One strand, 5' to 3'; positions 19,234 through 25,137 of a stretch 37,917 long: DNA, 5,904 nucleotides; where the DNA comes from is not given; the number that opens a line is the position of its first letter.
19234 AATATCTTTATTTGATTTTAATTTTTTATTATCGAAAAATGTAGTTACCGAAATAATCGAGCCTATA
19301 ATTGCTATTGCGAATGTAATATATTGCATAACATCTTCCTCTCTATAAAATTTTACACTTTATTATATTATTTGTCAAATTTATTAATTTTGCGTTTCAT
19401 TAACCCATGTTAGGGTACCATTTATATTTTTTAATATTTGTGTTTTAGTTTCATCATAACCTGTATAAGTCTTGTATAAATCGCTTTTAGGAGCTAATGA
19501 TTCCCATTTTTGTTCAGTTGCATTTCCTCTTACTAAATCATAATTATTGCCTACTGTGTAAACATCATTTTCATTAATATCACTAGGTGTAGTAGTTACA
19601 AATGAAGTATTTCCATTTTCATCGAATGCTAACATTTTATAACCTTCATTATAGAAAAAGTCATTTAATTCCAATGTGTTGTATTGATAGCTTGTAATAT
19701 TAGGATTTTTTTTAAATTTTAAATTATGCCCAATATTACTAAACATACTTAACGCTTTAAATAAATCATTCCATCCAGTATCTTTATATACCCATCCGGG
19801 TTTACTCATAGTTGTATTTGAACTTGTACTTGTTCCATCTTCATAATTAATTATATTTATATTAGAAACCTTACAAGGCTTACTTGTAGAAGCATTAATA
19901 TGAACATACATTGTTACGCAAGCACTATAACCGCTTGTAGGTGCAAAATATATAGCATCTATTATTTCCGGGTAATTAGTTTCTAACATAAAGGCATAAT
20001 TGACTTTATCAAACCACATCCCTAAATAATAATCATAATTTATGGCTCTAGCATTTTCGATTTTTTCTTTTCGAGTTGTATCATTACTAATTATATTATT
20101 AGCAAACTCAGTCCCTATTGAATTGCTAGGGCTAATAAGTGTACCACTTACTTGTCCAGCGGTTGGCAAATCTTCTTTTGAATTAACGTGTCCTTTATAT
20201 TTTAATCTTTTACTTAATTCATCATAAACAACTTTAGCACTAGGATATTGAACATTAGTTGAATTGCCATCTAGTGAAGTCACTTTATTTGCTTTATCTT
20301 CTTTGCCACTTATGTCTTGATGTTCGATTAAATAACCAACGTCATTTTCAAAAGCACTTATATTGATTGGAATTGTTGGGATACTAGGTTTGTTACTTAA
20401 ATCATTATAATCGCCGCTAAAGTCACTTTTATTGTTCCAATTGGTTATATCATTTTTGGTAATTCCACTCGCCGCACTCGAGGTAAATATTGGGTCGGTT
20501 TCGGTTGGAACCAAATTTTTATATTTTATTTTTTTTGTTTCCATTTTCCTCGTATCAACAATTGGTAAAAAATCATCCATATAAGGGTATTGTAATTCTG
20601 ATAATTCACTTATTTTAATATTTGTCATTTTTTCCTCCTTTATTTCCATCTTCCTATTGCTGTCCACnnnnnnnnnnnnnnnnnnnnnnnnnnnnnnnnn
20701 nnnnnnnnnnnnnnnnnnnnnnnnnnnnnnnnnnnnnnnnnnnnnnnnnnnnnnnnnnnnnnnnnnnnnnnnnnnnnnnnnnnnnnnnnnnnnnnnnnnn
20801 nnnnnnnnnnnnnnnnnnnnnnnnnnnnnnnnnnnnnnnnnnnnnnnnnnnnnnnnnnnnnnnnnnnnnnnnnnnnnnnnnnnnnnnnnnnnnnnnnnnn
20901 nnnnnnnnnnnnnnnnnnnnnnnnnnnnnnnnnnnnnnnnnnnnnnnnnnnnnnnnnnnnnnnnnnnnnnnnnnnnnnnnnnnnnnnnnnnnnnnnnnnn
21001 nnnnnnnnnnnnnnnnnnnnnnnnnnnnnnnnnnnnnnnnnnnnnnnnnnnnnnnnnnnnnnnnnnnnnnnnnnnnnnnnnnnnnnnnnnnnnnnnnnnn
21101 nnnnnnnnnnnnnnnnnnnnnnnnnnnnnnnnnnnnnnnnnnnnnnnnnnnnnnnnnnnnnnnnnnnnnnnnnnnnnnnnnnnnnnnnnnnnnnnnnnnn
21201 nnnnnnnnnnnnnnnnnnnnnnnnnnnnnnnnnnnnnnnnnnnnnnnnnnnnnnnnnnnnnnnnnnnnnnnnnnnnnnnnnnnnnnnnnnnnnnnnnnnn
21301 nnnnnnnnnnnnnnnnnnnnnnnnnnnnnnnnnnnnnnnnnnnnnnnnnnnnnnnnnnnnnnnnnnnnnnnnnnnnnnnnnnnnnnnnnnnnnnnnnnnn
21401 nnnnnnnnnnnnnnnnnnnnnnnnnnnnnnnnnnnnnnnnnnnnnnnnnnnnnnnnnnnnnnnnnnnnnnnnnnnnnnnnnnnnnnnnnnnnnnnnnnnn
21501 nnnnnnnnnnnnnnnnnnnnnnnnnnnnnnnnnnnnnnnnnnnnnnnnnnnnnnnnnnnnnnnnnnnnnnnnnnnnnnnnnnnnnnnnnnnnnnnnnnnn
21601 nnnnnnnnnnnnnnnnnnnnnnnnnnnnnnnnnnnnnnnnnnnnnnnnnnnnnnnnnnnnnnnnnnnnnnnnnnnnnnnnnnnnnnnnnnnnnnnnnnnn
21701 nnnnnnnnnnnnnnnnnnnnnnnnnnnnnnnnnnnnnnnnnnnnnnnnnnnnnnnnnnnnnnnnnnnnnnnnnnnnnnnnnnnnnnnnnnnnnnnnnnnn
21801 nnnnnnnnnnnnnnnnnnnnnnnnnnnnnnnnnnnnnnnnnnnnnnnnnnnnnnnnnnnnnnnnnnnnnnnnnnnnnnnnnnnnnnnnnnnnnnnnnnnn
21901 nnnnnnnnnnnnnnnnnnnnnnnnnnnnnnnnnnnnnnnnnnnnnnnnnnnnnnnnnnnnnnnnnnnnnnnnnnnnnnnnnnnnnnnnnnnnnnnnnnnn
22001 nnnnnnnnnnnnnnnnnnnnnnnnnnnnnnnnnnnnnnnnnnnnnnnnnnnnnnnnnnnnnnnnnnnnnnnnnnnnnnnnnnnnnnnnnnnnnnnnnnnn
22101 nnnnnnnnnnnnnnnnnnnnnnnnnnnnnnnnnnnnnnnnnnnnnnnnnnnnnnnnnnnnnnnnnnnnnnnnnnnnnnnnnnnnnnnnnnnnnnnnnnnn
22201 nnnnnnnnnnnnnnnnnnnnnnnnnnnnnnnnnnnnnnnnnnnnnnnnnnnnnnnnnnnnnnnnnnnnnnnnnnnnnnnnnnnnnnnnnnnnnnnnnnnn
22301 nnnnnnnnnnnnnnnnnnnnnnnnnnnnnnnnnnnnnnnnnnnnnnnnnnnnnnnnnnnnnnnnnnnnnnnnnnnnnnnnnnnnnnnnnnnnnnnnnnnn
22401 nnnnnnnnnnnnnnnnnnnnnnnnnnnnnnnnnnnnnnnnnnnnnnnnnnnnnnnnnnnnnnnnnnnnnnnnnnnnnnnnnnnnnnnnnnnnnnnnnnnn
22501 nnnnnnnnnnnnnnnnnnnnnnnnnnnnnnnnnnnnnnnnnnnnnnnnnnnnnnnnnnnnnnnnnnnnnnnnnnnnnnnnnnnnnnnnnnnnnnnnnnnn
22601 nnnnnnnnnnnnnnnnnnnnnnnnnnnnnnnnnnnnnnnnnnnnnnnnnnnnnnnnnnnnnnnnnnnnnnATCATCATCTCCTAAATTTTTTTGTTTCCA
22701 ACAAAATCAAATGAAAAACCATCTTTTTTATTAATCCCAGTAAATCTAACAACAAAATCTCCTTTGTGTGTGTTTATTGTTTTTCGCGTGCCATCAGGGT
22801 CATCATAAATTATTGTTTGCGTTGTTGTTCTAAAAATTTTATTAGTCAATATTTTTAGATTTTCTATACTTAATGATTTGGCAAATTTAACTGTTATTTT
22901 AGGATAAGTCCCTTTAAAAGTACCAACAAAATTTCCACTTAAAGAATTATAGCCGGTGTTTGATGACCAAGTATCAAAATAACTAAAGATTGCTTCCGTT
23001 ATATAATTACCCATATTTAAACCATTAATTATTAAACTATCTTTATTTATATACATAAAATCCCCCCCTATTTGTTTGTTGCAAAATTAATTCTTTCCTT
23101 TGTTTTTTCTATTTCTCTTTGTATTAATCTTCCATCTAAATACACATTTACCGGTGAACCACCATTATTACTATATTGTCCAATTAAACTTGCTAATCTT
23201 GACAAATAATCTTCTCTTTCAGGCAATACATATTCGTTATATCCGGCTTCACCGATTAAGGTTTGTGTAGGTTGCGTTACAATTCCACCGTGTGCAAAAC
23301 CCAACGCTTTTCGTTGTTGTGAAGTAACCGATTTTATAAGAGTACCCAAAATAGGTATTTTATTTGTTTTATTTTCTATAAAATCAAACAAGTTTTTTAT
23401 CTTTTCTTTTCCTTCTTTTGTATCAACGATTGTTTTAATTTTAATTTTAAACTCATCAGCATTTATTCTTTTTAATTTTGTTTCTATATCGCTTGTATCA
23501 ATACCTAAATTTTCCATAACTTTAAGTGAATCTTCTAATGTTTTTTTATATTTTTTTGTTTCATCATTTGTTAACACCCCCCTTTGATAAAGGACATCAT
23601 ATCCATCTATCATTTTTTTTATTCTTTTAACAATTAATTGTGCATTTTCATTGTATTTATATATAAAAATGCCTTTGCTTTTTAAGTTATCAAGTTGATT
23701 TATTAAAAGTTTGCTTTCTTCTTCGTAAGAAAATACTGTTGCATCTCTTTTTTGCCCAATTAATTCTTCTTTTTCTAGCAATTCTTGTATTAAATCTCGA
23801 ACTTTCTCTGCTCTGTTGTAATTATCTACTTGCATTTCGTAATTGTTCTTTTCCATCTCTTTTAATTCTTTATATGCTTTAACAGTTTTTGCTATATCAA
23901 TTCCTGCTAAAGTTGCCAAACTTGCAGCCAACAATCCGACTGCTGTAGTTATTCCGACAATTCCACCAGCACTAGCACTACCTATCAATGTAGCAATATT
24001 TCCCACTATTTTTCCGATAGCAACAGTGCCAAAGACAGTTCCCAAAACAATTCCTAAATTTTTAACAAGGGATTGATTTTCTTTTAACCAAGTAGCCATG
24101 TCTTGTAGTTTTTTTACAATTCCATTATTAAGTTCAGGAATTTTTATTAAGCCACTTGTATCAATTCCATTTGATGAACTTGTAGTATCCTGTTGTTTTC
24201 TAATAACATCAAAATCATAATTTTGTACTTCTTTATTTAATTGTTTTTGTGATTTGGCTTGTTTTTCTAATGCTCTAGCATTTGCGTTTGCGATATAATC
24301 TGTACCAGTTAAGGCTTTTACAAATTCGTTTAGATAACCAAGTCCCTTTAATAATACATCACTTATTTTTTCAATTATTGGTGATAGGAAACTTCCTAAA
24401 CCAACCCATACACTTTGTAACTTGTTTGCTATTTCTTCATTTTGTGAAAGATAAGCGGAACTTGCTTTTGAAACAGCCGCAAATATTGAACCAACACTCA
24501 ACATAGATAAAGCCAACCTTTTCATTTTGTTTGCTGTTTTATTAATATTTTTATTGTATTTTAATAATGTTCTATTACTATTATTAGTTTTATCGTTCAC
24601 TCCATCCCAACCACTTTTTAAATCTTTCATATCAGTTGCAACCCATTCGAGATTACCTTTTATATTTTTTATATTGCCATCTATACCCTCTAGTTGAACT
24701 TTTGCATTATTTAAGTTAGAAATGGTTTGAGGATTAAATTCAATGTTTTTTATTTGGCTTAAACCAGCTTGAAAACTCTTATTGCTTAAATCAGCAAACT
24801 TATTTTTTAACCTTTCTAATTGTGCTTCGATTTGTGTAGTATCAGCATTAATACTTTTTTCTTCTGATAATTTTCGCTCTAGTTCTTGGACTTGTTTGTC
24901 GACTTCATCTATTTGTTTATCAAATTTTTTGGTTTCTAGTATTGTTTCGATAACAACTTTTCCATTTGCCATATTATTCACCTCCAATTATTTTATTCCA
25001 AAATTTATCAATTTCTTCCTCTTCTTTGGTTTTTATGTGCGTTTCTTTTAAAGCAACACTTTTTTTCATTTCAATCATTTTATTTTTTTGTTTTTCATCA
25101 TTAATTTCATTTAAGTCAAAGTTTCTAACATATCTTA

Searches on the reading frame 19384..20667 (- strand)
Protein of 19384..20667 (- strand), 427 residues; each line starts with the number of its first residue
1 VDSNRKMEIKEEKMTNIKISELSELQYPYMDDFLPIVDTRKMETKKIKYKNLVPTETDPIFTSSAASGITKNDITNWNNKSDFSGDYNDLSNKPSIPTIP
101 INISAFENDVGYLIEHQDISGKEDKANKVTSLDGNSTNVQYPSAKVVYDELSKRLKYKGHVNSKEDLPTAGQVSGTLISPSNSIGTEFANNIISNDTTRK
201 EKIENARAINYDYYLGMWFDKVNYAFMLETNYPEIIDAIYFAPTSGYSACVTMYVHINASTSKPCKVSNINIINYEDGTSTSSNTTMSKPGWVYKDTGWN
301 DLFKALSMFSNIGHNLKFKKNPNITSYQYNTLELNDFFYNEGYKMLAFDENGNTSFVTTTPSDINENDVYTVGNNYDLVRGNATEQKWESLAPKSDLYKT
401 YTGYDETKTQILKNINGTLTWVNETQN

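Call 22: search_protein_families(library=phrogs, max_evalue=0.00001, proteins=[window:19384-20667:-])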
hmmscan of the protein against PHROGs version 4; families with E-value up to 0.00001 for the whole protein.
window:19384-20667:- (427 aa): 1 family
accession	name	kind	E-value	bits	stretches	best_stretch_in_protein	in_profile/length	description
phrog_9729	-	tail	2.7e-06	27.3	0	55-79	383-407/750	tail fiber protein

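Call 96: find_related_loci(query=window:19384-20667:-, collection=viral_contigs, flank=8000)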
Query window:19384-20667:- (427 aa) in viral_contigs; peptide patterns used: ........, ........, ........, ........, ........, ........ (x = any residue, [..] = any of these).
11 stretches matched a pattern; 5 encode a relative of the query (tblastn E <= 1e-3); 5 distinct loci.
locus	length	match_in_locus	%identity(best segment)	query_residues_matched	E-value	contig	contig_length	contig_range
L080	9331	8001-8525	79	55-125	1e-32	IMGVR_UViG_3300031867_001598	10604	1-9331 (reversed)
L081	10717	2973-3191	77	53-125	7e-31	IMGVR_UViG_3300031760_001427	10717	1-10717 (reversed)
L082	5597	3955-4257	56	53-125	6e-27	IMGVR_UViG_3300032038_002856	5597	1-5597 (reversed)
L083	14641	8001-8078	85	55-80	3e-9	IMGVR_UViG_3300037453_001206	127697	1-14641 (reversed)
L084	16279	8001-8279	30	56-113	4e-4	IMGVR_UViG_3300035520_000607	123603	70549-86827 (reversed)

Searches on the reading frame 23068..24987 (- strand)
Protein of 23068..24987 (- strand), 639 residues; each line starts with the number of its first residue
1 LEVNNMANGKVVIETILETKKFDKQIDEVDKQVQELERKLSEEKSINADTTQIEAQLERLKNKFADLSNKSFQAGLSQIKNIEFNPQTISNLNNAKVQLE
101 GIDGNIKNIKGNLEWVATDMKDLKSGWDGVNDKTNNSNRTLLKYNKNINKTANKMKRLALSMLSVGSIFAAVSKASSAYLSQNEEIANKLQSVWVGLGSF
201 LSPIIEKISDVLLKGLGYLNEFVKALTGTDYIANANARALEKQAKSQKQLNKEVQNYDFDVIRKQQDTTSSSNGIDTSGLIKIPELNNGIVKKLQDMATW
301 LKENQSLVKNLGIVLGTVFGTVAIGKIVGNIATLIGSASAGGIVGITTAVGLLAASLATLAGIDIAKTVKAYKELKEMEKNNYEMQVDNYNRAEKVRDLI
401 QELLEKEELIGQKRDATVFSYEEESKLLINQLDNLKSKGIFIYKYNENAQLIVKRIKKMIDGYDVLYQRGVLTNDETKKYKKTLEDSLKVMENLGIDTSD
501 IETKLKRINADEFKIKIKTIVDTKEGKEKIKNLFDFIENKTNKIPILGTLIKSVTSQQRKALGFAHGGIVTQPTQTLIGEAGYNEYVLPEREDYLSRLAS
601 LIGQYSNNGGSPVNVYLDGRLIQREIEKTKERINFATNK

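Call 22: search_protein_families(library=phrogs, max_evalue=0.00001, proteins=[window:23068-24987:-])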
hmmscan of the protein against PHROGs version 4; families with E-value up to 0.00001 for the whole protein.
window:23068-24987:- (639 aa): 2 families
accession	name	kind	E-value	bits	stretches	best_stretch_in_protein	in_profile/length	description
phrog_10093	-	tail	5.6e-07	28.3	1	471-591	1711-1829/1899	tail length tape measure protein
phrog_12798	-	tail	8.5e-07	28.5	0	560-617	934-993/1031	tail length tape measure protein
